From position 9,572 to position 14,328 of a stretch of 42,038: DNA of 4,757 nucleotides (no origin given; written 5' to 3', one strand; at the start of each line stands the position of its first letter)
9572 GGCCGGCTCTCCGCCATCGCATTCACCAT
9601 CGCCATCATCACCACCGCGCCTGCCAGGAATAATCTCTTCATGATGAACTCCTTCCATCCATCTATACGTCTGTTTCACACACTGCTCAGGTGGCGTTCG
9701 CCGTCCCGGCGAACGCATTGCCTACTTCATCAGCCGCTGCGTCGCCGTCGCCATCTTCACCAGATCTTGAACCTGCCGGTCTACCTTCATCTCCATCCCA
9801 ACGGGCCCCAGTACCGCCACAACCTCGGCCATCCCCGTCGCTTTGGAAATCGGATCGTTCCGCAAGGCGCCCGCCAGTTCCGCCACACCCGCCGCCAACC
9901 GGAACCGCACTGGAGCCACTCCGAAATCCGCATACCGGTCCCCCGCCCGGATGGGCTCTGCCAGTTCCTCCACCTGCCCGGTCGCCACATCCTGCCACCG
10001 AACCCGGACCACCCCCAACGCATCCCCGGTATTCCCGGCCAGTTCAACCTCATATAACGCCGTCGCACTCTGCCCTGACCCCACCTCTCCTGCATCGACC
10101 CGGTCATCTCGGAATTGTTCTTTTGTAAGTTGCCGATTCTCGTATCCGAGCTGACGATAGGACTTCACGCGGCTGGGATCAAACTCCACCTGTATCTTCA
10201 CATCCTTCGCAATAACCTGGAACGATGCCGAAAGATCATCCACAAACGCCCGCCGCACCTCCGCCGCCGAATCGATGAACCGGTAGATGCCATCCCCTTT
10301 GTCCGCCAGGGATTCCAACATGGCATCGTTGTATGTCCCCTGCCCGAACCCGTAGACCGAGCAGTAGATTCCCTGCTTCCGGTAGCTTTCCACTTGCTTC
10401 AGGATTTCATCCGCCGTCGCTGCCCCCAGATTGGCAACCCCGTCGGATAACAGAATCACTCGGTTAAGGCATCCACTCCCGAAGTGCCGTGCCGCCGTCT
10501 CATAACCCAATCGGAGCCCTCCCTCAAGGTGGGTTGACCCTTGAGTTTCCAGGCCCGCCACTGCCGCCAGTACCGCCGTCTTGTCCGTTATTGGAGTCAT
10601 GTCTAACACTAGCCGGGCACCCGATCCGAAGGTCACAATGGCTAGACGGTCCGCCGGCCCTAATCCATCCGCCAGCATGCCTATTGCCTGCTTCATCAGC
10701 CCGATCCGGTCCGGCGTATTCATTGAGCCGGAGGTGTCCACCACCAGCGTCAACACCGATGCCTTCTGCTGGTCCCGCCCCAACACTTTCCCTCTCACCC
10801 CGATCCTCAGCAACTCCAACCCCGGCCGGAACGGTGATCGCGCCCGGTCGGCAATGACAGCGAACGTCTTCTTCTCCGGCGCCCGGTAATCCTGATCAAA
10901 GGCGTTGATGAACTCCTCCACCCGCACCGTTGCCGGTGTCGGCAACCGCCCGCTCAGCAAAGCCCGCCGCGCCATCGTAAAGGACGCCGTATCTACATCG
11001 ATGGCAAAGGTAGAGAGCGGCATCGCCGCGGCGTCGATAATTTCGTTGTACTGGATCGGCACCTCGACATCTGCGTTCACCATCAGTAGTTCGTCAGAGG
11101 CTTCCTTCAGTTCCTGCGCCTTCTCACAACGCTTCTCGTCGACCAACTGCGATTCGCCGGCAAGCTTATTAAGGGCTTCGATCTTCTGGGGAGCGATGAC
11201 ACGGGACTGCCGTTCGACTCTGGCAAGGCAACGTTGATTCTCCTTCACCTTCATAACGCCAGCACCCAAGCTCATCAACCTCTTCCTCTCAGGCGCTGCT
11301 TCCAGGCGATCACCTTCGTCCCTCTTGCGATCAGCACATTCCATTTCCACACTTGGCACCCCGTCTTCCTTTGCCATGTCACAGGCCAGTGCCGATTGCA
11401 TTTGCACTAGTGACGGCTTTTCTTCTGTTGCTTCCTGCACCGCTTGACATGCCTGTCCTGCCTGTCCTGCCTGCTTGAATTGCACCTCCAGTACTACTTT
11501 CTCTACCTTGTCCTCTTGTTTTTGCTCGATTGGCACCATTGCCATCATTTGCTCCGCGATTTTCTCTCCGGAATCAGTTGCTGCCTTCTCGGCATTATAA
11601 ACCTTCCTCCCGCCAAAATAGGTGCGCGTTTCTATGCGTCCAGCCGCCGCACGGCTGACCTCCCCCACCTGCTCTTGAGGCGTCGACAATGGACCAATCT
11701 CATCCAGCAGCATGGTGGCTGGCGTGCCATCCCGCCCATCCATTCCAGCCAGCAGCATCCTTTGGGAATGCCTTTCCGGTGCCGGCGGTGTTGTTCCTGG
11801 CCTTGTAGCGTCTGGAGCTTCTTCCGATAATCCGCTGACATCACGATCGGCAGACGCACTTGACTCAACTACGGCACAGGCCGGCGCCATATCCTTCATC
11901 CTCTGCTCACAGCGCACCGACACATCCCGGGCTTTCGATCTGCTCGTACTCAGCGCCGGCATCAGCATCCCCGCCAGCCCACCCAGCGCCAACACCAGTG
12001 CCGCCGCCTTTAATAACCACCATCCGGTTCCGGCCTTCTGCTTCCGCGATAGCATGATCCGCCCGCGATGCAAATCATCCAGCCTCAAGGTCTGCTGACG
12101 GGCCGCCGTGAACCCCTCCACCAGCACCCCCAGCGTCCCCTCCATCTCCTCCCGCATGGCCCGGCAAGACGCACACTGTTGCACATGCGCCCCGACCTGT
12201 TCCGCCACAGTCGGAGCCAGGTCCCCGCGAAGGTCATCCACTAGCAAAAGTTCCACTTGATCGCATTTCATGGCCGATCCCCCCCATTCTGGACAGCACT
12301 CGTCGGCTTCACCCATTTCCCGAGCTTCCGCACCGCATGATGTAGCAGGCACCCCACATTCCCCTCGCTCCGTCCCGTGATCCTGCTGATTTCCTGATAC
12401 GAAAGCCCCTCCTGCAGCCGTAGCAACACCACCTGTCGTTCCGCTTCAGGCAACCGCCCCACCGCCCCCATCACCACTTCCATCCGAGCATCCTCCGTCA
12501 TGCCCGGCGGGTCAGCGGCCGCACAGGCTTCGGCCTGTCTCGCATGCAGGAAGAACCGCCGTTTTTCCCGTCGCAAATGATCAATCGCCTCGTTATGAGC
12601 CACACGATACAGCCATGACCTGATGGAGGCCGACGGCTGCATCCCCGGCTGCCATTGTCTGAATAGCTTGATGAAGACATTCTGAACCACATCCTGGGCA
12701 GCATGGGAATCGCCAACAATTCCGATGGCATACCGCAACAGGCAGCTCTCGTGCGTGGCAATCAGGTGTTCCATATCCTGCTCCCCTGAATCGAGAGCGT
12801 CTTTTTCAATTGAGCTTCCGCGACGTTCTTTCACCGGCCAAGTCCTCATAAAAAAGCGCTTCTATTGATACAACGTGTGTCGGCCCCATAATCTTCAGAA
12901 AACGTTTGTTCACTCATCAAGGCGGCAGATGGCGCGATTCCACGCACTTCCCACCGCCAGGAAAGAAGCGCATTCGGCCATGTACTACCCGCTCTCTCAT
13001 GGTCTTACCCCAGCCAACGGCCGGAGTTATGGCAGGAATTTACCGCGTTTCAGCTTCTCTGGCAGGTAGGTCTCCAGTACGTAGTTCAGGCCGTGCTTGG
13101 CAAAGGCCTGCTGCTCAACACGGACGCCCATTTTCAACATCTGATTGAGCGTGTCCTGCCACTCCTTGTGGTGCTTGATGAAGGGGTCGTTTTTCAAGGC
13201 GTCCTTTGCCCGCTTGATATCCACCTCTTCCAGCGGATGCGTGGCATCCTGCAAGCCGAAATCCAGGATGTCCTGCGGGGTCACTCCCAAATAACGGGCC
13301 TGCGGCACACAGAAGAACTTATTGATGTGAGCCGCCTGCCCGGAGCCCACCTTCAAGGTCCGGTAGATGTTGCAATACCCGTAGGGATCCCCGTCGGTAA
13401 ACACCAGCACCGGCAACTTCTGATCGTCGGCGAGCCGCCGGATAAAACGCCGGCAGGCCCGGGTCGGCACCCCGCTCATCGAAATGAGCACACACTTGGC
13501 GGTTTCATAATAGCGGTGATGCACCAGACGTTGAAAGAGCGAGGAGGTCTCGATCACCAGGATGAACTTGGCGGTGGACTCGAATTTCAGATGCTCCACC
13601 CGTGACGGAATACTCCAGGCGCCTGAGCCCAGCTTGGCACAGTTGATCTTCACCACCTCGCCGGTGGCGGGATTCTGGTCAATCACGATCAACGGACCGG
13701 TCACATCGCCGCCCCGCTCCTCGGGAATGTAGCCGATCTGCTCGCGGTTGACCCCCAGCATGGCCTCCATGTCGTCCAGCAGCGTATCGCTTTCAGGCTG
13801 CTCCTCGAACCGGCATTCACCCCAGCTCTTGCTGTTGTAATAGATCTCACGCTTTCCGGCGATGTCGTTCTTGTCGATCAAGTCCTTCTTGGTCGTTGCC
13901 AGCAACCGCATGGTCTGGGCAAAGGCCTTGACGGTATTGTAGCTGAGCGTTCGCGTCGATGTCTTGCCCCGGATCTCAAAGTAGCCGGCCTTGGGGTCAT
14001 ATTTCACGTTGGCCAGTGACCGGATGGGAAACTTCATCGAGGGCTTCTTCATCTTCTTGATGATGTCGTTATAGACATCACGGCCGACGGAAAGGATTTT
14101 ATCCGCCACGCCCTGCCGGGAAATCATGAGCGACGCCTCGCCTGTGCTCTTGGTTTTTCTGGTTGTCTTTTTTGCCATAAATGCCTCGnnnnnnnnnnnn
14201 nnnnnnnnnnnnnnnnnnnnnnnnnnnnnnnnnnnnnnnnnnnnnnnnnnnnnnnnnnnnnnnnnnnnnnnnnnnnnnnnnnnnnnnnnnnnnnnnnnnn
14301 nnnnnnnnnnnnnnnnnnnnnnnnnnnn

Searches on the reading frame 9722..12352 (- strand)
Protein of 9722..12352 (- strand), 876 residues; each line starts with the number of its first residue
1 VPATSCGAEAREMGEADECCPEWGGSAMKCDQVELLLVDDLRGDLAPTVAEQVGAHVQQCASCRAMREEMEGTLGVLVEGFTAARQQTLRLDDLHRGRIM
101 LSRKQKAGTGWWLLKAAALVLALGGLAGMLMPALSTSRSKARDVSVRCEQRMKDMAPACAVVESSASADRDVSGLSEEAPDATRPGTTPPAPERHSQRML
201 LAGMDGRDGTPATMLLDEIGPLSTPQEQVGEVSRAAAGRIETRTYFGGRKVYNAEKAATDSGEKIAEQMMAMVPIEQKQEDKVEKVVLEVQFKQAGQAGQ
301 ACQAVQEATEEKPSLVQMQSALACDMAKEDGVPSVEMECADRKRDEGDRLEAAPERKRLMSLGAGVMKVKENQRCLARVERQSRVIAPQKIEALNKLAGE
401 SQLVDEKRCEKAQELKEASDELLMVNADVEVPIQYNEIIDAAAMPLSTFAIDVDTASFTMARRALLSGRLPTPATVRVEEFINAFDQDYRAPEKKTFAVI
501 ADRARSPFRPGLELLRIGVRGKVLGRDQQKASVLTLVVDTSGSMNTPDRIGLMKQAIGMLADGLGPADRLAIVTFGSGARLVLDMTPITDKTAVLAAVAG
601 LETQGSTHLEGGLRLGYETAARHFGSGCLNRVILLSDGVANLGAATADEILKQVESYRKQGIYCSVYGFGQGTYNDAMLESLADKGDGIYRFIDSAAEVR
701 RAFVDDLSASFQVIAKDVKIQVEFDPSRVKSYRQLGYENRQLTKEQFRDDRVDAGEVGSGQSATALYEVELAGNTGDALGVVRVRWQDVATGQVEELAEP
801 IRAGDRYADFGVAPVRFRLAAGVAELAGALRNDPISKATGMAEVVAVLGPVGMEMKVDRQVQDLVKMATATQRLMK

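Call 40: search_protein_families(library=pfam, proteins=[window:9722-12352:-], max_evalue=0.0001)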
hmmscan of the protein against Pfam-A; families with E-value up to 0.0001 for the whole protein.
window:9722-12352:- (876 aa): 6 families
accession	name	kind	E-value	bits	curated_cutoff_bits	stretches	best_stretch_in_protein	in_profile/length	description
PF12034.13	YfbK_C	-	8.5e-34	117.8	25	1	710-847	2-158/184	Uncharacterized protein YfbK, C-terminal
PF12450.13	vWF_A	-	1.7e-22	79.6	25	1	433-516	10-94/94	von Willebrand factor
PF00092.34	VWA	-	1.1e-15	58.7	23.8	1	534-694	2-162/174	von Willebrand factor type A domain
PF13519.12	VWA_2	-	2.8e-15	57.3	27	1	535-638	2-106/107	von Willebrand factor type A domain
PF13768.12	VWA_3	-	3.7e-13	50.3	27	1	534-692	3-155/155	von Willebrand factor type A domain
PF13490.11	zf-HC2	-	3.4e-05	24.3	22.2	0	30-64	1-35/35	Putative zinc-finger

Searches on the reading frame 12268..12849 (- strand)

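Call 40: search_protein_families(library=pfam, proteins=[window:12268-12849:-], max_evalue=0.0001)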
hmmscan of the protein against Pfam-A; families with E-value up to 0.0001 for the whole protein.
window:12268-12849:- (193 aa): 3 families
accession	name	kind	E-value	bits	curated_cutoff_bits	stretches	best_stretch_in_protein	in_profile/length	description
PF04542.20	Sigma70_r2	-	1e-15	57.7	24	1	29-98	1-71/71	Sigma-70 region 2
PF08281.18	Sigma70_r4_2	-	6e-14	51.9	25.7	1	126-176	4-54/54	Sigma-70, region 4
PF04545.22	Sigma70_r4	-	2.8e-09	36.8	24.1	1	131-176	3-48/50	Sigma-70, region 4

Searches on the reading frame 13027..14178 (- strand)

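Call 40: search_protein_families(library=pfam, proteins=[window:13027-14178:-], max_evalue=0.0001)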
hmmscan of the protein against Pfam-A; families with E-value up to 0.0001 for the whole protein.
window:13027-14178:- (383 aa): 3 families
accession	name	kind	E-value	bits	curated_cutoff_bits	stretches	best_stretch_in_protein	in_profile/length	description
PF21180.3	TOP6A-Spo11_Toprim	-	1.2e-57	195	24.1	1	205-376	1-170/170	Topoisomerase 6 subunit A/Spo11, Toprim domain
PF20768.2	Topo_VI_alpha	-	5.3e-16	58.6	23.6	1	153-202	1-49/50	All-beta domain in DNA topoisomerase VI alpha subunit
PF04406.19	TP6A_N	-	3.5e-13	49.6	26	1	84-148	1-60/62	Type IIB DNA topoisomerase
